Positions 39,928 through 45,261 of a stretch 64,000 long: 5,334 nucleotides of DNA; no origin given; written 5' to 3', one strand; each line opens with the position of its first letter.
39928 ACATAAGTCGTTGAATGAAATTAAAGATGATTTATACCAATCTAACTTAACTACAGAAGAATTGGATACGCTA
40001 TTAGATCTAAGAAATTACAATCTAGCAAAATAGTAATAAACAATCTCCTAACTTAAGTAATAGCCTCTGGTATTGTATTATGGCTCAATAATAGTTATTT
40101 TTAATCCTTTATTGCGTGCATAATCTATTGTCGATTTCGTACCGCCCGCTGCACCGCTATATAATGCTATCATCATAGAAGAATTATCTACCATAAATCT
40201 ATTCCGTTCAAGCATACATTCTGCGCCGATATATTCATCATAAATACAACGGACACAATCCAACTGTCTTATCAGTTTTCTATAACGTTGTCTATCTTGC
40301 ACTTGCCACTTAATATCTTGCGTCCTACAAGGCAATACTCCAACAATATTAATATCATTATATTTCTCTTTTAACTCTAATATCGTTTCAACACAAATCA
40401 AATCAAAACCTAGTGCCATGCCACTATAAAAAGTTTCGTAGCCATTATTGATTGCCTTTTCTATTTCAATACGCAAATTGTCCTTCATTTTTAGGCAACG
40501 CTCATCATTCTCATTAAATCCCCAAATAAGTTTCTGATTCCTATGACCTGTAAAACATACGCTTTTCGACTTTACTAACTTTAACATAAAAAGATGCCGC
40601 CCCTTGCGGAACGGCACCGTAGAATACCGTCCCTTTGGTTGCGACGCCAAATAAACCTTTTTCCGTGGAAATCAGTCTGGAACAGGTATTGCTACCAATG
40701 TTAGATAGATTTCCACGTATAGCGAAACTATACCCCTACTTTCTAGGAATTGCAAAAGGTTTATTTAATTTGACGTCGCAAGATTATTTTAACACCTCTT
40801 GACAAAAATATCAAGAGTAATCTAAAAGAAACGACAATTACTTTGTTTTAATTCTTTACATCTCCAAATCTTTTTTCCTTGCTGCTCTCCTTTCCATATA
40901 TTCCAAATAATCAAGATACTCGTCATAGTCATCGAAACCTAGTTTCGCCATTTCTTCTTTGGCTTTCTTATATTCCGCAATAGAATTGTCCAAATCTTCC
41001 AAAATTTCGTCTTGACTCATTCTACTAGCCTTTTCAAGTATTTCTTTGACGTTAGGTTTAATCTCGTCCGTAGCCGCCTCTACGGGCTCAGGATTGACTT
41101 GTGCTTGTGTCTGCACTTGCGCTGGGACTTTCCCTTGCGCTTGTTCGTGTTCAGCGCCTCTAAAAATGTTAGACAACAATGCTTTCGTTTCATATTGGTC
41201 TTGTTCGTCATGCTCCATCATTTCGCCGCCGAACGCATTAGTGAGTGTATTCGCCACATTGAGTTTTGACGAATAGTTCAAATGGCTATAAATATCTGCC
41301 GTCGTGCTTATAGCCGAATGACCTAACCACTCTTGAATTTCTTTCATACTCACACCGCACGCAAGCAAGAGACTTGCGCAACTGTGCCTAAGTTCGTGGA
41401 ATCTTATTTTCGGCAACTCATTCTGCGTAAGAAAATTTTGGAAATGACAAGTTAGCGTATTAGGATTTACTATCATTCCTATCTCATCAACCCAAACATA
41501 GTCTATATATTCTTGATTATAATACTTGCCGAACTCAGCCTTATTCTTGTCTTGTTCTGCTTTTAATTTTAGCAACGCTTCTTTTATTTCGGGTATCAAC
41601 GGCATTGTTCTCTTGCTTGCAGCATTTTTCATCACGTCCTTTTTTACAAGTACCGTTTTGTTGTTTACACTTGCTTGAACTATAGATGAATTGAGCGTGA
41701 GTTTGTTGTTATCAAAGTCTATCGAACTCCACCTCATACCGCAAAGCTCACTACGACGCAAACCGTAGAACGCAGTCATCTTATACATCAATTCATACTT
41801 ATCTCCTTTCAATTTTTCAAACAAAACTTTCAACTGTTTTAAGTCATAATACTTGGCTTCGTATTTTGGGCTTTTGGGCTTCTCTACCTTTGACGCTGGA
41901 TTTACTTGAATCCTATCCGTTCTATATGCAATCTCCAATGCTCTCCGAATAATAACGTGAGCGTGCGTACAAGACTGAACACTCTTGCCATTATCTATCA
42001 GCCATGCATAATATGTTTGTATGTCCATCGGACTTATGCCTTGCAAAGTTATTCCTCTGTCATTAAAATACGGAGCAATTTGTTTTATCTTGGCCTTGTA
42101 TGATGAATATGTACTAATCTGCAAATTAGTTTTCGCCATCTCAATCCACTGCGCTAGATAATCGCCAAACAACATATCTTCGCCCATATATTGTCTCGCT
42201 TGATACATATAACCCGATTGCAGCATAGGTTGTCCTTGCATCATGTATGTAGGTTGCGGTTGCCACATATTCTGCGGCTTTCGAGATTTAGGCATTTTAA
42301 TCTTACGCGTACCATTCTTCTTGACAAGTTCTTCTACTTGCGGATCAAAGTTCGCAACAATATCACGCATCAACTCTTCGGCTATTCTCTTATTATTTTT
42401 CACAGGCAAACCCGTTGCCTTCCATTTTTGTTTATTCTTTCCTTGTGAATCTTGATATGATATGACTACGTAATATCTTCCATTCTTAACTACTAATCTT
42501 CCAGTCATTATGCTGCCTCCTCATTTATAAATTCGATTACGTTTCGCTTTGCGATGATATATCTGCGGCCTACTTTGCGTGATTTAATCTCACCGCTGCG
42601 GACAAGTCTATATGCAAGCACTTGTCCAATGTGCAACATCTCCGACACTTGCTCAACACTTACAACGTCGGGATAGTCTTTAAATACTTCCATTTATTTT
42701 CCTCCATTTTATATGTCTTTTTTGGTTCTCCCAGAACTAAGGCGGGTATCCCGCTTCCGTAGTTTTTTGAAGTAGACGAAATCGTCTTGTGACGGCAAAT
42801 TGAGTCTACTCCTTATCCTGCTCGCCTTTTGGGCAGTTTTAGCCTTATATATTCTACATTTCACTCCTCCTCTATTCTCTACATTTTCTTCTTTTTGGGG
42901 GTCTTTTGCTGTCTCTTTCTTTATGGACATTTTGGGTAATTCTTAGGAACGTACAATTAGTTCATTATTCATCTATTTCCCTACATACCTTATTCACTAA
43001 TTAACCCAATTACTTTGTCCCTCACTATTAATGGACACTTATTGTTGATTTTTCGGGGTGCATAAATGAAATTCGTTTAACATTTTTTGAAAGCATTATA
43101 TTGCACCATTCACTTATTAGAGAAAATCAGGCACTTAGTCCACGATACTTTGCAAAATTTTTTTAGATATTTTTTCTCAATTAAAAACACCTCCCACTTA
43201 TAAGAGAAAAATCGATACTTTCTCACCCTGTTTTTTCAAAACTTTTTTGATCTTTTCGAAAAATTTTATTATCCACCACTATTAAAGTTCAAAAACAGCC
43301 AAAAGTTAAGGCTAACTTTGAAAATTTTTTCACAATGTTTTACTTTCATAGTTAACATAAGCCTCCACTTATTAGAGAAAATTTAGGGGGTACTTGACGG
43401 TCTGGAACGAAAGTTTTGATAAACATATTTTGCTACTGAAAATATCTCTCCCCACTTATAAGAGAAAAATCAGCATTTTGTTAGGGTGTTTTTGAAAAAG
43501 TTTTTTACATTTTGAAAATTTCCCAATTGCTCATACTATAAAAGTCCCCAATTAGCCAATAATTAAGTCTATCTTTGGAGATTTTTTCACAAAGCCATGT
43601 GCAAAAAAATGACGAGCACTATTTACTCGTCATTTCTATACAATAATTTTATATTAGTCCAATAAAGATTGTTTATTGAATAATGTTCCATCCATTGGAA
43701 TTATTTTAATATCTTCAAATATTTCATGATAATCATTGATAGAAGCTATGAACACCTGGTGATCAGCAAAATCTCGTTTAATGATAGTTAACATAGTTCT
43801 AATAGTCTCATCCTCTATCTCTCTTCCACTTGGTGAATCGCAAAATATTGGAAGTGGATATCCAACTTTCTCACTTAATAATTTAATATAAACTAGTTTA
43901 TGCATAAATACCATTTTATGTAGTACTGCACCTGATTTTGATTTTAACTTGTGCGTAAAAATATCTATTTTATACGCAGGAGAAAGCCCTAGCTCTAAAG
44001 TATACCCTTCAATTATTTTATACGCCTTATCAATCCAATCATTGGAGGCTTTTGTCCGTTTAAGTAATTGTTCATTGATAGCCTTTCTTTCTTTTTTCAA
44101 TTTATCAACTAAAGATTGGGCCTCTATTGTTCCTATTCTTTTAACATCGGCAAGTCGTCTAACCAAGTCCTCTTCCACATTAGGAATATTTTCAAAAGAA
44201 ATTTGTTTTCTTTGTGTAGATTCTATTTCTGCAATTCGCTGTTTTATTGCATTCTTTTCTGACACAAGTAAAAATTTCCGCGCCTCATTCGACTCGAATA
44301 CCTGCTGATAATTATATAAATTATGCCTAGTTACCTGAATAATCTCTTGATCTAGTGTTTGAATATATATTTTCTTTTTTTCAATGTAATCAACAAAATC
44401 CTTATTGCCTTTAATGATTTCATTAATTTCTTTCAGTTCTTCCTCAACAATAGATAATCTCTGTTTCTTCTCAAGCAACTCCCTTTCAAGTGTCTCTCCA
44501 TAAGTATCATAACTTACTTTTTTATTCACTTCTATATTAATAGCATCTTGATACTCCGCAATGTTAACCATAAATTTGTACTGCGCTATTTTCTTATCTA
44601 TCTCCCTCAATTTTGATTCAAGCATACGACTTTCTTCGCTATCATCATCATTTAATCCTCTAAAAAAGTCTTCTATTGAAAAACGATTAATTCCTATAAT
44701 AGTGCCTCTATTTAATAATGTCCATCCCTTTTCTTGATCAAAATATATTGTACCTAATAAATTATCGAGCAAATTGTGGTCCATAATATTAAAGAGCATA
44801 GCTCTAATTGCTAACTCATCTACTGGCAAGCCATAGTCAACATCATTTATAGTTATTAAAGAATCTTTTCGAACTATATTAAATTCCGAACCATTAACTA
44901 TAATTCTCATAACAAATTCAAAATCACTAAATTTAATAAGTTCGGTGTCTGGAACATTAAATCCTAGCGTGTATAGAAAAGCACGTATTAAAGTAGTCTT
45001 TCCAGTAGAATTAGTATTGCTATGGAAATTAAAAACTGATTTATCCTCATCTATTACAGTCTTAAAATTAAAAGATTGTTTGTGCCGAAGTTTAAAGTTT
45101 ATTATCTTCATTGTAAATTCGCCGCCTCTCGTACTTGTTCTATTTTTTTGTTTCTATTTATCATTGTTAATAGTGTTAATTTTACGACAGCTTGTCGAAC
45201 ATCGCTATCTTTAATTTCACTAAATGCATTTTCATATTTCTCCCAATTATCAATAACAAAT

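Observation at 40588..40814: Riboswitch/attenuator-like element: promoter, ~145-nt multi-hairpin RNA, antiterminator/terminator abutting the SLOG gene start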

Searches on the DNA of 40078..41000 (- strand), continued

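Call 79: search_rna_families(sources=[L094, L100, L096, L020, L084, L088, L015, L004, L092], threshold=gathering)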
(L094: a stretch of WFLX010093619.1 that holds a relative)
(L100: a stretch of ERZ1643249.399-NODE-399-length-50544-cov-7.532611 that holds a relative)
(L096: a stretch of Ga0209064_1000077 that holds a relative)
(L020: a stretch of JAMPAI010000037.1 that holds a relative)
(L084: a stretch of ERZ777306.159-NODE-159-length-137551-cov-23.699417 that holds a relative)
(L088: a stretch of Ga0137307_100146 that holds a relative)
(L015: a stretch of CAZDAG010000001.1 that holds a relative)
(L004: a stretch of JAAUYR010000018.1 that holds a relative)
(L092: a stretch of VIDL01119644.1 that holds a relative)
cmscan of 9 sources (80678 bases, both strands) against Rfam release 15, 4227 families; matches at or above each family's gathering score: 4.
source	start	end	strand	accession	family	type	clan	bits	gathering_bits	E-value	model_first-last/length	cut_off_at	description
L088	11904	12479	-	RF01071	OLE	Gene;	-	395.3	50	1.6e-112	1-616/616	no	Ornate Large Extremophilic RNA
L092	31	146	+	RF00001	5S_rRNA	Gene; rRNA;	CL00113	82.2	38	7.4e-16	1-120/120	no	5S ribosomal RNA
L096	3749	3836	+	RF00005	tRNA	Gene; tRNA;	CL00001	55.1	29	5.1e-09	1-71/71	no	tRNA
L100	5400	5484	-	RF00005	tRNA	Gene; tRNA;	CL00001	51.5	29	5e-08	1-71/71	no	tRNA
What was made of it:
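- In L096 a partial copy abuts a tRNA gene (call 79).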

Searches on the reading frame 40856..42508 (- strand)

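Call 10: search_protein_families(library=pfam, proteins=[window:40856-42508:-], max_evalue=0.01)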
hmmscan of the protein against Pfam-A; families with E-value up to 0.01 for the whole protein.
window:40856-42508:- (550 aa): 4 families
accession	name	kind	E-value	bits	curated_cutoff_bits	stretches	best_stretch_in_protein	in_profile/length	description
PF00589.27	Phage_integrase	-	3.5e-21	76.2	27.1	1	240-412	26-170/172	Phage integrase family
PF14659.12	Phage_int_SAM_3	-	7.7e-10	39.3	22.6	1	114-168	2-55/58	Phage integrase, N-terminal SAM-like domain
PF13102.12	Phage_int_SAM_5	-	7.4e-09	36.3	22.3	1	114-207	2-97/98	Phage integrase SAM-like domain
PF02899.23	Phage_int_SAM_1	-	0.00083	20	22.3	1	130-180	15-65/83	Phage integrase, N-terminal SAM-like domain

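Call 59: search_protein_families(library=phrogs, proteins=[window:40856-42508:-], max_evalue=0.001)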
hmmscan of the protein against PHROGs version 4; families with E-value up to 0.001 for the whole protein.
window:40856-42508:- (550 aa): 7 families
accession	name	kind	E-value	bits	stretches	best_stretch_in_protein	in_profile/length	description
phrog_1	-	integration and excision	1.3e-65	223.9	1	8-502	120-515/611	integrase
phrog_216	-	integration and excision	1.7e-26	94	1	187-439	22-255/301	integrase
phrog_7685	-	integration and excision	3e-13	50.9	1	326-425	140-238/240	integrase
phrog_34557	-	integration and excision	2.3e-09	38.2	1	245-408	7-164/183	integrase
phrog_25190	-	integration and excision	2.5e-05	25.6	1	347-417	26-96/109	integrase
phrog_26960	-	unknown function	0.00015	23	0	100-165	56-121/146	-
phrog_35951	-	unknown function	0.0003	22.2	0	360-412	13-64/97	-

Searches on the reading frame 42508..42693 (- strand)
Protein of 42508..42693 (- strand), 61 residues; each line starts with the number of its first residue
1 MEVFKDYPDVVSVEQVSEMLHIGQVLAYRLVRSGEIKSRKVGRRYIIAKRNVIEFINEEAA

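Call 10: search_protein_families(library=pfam, proteins=[window:42508-42693:-], max_evalue=0.01)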
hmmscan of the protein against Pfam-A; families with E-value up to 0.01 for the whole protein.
window:42508-42693:- (61 aa): 2 families
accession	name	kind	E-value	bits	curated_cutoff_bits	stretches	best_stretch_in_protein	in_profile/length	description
PF12728.13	HTH_17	-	1.6e-11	44.7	27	1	11-58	2-49/51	Helix-turn-helix domain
PF13338.12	AbiEi_4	-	0.004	17.7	25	1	2-36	5-38/49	Transcriptional regulator, AbiEi antitoxin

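Call 59: search_protein_families(library=phrogs, proteins=[window:42508-42693:-], max_evalue=0.001)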
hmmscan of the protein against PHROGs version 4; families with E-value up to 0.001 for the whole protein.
window:42508-42693:- (61 aa): 2 families
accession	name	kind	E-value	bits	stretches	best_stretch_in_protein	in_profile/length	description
phrog_6401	-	DNA, RNA and nucleotide metabolism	1e-07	32.7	1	3-59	2-59/64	DNA binding protein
phrog_1877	-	DNA, RNA and nucleotide metabolism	8.8e-06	26.6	1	5-58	54-108/129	DNA binding protein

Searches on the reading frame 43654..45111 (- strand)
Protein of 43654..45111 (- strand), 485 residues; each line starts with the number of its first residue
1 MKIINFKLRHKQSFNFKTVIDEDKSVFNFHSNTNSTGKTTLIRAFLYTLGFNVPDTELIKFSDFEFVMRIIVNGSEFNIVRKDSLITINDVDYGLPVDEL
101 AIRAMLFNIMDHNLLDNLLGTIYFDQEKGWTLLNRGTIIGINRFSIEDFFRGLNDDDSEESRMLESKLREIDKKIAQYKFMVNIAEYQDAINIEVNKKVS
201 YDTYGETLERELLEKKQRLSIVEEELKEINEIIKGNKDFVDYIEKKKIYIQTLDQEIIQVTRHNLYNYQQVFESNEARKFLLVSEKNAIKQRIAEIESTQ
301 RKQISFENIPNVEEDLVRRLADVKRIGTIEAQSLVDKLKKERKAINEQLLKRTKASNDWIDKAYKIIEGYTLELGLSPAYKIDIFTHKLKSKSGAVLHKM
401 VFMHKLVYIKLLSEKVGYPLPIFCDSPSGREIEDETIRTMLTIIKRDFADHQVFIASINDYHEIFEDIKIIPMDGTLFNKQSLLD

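Call 10: search_protein_families(library=pfam, proteins=[window:43654-45111:-], max_evalue=0.01)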
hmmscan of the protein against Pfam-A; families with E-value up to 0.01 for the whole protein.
window:43654-45111:- (485 aa): 1 family
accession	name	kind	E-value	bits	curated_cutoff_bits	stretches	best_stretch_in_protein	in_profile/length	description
PF06978.16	POP1_N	-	0.0036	17.7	22.2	1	285-406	79-203/208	Ribonucleases P/MRP protein subunit POP1, N-terminal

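Call 58: search_protein_families(library=padloc, proteins=[window:43654-45111:-], max_evalue=0.001)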
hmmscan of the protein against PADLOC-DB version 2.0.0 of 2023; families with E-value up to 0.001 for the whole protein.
window:43654-45111:- (485 aa): 10 families
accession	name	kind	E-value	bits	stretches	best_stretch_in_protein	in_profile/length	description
PDLC04663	PDC-M46B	-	4.5e-115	383.4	1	1-481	1-479/483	-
PDLC00252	LmuB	-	1.2e-14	52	1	273-477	328-537/554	AAA ATPase domain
PDLC03860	LmuB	-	8.5e-10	35.8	1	33-474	34-538/565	-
PDLC00254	LmuB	-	2e-08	31.3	1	32-91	37-96/563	AAA ATPase domain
PDLC00255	LmuB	-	2e-06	24.9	1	7-93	13-94/550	AAA ATPase domain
PDLC04526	PDC-M22B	-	5.6e-06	23.3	1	30-90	28-88/535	-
PDLC00253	LmuB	-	0.00012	18.8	0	413-470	472-528/567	AAA ATPase domain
PDLC03859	LmuB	-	0.00032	18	0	25-307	17-306/611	-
PDLC04774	PDC-M68B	-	0.00034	17.3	1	31-82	36-90/581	-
PDLC00257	LmuB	-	0.00051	17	1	31-90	33-92/571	AAA ATPase domain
